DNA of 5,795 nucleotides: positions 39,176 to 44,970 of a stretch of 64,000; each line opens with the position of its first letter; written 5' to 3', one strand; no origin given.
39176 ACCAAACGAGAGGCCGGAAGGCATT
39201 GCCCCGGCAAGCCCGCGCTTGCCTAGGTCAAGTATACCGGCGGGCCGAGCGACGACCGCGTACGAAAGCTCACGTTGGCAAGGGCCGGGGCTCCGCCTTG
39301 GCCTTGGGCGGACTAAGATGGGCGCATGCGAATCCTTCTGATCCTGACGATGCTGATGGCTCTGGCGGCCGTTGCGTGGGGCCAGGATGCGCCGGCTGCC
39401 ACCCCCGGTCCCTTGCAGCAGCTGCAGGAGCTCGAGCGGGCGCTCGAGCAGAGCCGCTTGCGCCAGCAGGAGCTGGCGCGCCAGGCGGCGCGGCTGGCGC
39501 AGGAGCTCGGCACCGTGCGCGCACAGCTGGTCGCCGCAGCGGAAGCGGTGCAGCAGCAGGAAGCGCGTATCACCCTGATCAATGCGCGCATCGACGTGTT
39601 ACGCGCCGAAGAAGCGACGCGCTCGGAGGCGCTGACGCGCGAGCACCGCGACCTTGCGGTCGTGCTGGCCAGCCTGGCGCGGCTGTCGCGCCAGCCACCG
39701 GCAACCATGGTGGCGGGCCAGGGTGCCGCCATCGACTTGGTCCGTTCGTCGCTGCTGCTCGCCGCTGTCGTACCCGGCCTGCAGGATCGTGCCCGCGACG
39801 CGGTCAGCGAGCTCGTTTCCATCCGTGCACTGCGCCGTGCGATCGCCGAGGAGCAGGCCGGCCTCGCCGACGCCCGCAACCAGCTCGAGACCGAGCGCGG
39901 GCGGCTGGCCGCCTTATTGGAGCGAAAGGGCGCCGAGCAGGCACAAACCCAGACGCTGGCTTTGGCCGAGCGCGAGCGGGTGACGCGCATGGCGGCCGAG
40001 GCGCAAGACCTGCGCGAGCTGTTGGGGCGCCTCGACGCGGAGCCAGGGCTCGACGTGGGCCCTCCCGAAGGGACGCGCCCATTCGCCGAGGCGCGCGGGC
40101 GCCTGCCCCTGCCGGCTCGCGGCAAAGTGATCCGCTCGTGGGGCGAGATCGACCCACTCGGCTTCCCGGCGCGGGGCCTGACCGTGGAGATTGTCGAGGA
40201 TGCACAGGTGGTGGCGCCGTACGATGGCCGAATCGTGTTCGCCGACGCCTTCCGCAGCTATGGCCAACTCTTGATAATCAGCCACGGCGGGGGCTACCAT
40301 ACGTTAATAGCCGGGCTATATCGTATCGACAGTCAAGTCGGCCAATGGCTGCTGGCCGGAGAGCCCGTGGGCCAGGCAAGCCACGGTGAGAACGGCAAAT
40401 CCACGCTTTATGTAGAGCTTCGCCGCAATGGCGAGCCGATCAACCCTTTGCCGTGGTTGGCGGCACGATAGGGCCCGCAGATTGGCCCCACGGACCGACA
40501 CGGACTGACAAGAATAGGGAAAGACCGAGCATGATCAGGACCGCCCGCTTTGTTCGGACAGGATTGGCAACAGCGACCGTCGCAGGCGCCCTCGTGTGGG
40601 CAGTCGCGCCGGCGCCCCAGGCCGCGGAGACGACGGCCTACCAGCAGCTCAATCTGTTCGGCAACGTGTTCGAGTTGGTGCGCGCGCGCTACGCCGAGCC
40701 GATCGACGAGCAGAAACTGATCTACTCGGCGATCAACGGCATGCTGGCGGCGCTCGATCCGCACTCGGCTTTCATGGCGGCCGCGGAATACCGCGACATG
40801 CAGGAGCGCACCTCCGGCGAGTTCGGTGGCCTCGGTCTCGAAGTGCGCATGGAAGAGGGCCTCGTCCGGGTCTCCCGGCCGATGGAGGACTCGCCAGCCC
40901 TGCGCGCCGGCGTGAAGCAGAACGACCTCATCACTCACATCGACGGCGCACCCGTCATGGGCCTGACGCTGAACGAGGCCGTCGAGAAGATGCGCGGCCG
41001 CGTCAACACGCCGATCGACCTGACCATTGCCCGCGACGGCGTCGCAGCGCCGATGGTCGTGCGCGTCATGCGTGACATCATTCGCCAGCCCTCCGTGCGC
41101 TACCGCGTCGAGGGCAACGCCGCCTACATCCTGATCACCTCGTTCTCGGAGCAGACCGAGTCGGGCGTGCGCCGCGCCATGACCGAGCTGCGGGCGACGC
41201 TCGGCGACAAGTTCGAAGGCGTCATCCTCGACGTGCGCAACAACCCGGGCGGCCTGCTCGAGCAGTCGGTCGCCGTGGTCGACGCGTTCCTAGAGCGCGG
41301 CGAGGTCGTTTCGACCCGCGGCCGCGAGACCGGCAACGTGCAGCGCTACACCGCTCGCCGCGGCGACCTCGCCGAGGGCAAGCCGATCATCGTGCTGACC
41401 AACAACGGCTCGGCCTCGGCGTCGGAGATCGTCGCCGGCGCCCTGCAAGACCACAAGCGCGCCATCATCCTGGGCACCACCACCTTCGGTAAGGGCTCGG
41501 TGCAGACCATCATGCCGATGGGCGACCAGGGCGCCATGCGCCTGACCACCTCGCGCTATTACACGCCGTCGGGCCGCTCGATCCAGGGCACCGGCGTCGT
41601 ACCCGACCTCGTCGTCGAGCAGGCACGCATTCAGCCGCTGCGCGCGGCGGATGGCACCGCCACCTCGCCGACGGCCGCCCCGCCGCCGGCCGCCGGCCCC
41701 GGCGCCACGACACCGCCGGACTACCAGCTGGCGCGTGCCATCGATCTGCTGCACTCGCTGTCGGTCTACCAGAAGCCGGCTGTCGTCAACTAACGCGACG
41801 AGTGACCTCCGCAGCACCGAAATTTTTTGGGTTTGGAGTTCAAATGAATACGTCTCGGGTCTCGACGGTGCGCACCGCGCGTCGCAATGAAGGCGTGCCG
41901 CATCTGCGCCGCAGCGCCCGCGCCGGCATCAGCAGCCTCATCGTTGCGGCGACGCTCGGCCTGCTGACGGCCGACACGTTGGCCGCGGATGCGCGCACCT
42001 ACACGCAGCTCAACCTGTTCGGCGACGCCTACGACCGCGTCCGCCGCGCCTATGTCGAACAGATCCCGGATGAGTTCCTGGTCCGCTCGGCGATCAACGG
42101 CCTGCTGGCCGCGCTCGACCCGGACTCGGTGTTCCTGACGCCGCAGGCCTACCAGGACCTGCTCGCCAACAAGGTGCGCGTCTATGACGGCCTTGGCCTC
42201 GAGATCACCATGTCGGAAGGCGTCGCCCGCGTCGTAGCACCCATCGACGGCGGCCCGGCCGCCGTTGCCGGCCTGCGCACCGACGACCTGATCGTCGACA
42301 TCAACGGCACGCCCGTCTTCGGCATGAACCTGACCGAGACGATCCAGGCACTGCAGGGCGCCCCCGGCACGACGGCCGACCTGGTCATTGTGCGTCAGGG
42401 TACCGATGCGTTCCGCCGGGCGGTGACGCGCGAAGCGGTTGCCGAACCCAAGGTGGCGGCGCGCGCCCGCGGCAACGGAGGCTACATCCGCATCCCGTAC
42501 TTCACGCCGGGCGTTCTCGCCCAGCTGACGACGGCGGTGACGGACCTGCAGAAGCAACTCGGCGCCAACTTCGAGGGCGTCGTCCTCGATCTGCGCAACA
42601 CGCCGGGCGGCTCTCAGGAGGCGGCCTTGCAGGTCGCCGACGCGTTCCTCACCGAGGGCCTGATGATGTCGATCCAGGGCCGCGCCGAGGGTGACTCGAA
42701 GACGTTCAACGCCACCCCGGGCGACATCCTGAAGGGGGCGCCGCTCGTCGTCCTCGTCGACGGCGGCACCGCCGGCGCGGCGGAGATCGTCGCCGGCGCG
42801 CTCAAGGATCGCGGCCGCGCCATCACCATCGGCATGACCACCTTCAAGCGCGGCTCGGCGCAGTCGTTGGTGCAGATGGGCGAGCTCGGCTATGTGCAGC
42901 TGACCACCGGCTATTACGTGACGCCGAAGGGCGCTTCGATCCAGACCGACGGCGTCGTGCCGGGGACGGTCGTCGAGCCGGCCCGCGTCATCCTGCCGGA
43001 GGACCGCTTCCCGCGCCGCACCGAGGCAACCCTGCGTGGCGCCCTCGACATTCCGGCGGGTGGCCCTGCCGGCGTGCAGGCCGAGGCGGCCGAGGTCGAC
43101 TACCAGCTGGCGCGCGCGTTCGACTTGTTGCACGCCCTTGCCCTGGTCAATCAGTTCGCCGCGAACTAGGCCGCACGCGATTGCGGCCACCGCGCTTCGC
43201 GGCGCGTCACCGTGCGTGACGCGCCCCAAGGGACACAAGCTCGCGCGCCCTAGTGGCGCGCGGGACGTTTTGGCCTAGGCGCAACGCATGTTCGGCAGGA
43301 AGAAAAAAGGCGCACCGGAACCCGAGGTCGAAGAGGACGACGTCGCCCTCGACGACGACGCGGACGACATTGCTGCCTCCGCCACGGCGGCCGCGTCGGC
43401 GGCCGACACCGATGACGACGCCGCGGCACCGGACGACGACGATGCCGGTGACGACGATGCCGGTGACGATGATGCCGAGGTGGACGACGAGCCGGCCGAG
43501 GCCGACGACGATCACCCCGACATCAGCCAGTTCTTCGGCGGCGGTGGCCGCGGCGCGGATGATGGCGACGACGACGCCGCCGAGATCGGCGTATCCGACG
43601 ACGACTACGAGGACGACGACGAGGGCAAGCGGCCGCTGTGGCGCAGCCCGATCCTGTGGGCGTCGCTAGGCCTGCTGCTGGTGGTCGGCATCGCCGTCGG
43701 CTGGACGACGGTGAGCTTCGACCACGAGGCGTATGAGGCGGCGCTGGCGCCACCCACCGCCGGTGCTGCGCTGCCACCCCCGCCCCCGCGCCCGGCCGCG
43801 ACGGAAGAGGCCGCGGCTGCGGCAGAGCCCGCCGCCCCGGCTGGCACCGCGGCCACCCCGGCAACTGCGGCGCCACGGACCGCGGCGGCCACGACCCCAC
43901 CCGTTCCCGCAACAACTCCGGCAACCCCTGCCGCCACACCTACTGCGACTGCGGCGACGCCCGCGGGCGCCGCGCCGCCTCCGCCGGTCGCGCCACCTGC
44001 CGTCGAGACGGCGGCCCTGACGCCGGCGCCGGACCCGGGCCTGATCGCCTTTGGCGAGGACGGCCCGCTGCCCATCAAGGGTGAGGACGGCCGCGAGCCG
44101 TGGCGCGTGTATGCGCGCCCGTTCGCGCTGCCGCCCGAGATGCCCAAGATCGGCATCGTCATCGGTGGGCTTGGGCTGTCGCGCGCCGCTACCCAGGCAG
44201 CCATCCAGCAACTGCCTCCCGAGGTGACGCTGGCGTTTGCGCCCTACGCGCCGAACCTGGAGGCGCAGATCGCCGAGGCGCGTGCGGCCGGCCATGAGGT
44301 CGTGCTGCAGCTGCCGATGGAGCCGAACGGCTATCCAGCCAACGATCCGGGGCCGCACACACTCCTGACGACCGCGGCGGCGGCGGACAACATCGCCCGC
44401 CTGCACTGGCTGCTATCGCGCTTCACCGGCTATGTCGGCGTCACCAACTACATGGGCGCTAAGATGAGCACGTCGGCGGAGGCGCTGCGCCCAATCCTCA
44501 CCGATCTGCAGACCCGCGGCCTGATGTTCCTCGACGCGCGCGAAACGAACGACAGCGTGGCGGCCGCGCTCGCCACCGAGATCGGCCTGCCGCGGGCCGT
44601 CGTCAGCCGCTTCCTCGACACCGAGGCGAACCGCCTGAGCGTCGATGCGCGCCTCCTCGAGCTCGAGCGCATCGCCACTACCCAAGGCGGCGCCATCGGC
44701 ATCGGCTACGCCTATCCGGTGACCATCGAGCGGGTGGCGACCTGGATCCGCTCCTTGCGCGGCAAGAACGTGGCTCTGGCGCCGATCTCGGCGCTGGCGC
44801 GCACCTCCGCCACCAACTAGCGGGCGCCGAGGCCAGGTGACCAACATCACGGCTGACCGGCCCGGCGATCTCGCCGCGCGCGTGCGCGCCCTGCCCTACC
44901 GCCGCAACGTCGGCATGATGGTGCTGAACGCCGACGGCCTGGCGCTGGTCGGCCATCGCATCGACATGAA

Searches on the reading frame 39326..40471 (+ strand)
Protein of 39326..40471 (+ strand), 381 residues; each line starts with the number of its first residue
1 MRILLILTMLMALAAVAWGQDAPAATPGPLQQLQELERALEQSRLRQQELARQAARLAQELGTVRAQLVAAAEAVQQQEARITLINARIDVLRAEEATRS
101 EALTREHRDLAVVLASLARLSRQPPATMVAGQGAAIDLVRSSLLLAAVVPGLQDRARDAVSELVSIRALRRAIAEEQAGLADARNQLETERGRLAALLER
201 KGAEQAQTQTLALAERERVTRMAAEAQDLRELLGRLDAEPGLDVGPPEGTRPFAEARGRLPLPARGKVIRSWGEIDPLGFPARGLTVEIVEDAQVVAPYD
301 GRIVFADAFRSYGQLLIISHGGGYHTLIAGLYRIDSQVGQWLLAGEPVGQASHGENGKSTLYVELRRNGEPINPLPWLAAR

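Call 19: search_protein_families(library=pfam, proteins=[window:39326-40471:+], max_evalue=0.001)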
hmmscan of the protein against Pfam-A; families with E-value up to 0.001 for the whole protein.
window:39326-40471:+ (381 aa): 1 family
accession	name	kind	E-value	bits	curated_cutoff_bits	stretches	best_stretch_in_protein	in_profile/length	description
PF01551.29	Peptidase_M23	-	1.7e-17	63.8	28.7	1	283-374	4-96/96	Peptidase family M23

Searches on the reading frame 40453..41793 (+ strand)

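Call 19: search_protein_families(library=pfam, proteins=[window:40453-41793:+], max_evalue=0.001)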
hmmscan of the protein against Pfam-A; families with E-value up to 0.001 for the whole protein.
window:40453-41793:+ (446 aa): 5 families
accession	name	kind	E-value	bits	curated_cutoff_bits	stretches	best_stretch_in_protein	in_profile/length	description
PF03572.23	Peptidase_S41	-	2.3e-55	187.1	24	1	223-388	2-165/165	Peptidase family S41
PF17820.7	PDZ_6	-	3.3e-10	40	27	1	140-194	2-54/54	PDZ domain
PF13180.12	PDZ_2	-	4.2e-10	40.2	27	1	125-197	1-72/80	PDZ domain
PF22694.1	CtpB_N-like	-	1.5e-08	35.4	27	1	58-110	30-83/85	Activating protease CtpB N-terminal domain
PF00595.29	PDZ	-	3e-08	34.4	23.2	1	125-192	10-80/81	PDZ domain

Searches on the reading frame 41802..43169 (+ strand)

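Call 19: search_protein_families(library=pfam, proteins=[window:41802-43169:+], max_evalue=0.001)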
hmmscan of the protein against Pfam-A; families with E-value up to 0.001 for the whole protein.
window:41802-43169:+ (455 aa): 5 families
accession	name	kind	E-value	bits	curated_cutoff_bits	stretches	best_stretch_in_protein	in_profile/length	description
PF03572.23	Peptidase_S41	-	6.2e-39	133.7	24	1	227-388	3-162/165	Peptidase family S41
PF17820.7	PDZ_6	-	1.9e-12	47.1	27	1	144-198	2-54/54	PDZ domain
PF13180.12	PDZ_2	-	1.9e-07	31.7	27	1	131-202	3-73/80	PDZ domain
PF00595.29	PDZ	-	7.7e-07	29.8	23.2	1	130-196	11-80/81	PDZ domain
PF22694.1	CtpB_N-like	-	0.00015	22.6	27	1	66-112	34-81/85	Activating protease CtpB N-terminal domain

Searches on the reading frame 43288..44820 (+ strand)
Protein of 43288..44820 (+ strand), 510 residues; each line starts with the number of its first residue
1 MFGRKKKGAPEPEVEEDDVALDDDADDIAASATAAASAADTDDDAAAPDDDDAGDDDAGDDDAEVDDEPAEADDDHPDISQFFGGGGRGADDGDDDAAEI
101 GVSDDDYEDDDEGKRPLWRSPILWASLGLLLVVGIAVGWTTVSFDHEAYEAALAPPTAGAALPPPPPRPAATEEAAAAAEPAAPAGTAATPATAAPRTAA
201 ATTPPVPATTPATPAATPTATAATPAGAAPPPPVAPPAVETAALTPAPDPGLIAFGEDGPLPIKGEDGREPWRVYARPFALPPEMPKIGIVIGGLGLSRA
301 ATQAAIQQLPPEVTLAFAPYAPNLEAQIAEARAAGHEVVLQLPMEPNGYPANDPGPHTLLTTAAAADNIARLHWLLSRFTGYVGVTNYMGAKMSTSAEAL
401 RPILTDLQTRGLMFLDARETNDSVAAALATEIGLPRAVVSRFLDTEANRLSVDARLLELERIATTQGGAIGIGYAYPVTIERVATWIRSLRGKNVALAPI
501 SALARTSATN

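Call 66: search_protein_families(library=pfam, proteins=[window:43288-44820:+], max_evalue=0.0001)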
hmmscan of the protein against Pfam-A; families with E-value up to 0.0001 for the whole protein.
window:43288-44820:+ (510 aa): 1 family
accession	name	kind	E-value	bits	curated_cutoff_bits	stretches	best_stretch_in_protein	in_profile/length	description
PF04748.18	Polysacc_deac_2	-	1.3e-66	224.2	27.5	1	290-503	1-211/212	Divergent polysaccharide deacetylase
